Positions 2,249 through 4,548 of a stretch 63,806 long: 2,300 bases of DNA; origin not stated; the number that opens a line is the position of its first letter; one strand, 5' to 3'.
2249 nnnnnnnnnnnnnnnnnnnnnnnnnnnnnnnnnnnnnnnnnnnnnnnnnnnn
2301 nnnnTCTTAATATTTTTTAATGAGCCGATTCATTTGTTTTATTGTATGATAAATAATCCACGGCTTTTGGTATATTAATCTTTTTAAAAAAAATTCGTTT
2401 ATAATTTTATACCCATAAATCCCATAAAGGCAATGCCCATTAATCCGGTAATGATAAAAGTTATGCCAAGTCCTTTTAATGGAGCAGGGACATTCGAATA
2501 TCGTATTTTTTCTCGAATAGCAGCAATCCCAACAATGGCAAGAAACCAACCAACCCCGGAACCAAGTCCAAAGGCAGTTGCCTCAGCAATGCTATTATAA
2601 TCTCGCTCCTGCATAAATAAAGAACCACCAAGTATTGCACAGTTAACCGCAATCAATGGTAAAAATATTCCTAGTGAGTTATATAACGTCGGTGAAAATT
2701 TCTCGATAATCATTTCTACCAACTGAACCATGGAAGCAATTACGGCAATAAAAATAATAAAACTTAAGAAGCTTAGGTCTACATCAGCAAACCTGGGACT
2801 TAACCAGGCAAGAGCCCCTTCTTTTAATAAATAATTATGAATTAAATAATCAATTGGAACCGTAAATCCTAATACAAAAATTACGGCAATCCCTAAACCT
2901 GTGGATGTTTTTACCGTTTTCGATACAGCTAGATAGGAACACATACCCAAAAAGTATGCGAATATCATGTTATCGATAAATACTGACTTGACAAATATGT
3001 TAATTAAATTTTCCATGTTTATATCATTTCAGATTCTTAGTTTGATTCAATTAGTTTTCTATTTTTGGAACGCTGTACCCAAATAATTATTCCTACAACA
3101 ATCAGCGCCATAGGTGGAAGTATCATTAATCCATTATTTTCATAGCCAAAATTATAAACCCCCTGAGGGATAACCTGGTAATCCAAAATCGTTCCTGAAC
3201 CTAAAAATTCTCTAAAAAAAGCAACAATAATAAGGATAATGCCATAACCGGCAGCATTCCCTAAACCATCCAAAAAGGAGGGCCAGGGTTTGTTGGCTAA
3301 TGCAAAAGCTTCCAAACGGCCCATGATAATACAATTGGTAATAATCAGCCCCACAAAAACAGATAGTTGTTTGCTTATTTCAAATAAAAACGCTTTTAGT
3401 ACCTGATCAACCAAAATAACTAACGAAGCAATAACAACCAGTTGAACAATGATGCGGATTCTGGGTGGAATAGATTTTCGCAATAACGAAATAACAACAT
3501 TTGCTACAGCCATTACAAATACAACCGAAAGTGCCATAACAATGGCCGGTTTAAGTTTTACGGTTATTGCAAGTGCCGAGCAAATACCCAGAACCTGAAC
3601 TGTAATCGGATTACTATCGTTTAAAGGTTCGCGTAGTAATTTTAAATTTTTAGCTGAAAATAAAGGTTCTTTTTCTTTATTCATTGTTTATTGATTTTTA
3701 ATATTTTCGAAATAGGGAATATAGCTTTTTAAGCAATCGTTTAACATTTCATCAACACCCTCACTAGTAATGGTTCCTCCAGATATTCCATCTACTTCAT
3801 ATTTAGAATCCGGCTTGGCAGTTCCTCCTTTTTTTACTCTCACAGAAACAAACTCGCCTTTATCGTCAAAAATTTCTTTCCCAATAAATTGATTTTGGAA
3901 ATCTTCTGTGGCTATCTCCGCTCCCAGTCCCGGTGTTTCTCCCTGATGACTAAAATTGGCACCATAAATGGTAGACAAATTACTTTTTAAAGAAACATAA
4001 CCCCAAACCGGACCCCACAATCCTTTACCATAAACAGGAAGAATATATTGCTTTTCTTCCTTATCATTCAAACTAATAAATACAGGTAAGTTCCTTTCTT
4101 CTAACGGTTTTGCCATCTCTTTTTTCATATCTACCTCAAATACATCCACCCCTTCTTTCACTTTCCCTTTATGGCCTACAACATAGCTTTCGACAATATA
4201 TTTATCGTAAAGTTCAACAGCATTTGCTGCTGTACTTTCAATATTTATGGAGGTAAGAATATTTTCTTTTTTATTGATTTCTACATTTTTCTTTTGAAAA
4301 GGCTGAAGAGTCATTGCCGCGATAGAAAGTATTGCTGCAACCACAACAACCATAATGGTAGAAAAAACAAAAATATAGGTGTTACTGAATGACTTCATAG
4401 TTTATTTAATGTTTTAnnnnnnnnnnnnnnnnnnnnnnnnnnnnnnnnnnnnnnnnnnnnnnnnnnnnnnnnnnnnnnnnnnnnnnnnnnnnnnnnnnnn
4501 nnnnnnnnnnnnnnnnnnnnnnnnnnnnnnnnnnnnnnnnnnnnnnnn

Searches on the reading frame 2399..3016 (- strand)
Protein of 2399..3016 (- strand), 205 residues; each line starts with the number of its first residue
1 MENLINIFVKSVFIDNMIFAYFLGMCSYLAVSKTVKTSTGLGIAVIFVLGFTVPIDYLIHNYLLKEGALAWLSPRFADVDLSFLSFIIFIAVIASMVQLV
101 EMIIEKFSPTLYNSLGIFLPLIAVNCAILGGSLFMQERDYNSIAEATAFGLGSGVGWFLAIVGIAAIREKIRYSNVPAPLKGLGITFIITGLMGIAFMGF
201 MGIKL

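Call 73: search_protein_families(library=pfam, proteins=[window:2399-3016:-], max_evalue=0.0001)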
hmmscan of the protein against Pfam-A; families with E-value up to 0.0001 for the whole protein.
window:2399-3016:- (205 aa): 1 family
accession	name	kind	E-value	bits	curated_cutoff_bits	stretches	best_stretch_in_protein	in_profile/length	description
PF02508.19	Rnf-Nqr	-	2e-56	191.2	23.8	1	5-203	2-173/174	Rnf-Nqr subunit, membrane protein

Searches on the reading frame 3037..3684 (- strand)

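Call 73: search_protein_families(library=pfam, proteins=[window:3037-3684:-], max_evalue=0.0001)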
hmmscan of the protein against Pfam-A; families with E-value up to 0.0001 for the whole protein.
window:3037-3684:- (215 aa): 1 family
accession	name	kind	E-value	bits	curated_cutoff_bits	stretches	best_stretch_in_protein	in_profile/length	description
PF02508.19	Rnf-Nqr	-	3.4e-57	193.7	23.8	1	15-201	3-174/174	Rnf-Nqr subunit, membrane protein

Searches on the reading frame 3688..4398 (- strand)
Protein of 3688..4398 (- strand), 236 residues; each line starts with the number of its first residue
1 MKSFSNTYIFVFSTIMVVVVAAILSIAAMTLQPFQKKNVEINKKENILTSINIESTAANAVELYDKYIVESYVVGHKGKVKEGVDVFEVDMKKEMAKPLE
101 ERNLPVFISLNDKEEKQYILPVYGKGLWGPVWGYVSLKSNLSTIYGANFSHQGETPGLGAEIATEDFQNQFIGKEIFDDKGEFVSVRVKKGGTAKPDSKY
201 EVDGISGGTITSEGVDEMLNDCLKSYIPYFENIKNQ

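Call 73: search_protein_families(library=pfam, proteins=[window:3688-4398:-], max_evalue=0.0001)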
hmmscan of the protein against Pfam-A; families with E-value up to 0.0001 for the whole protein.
window:3688-4398:- (236 aa): 1 family
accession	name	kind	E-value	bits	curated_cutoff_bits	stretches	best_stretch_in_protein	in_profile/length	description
PF04205.19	FMN_bind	-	1.9e-18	67.3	22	1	126-224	1-77/77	FMN-binding domain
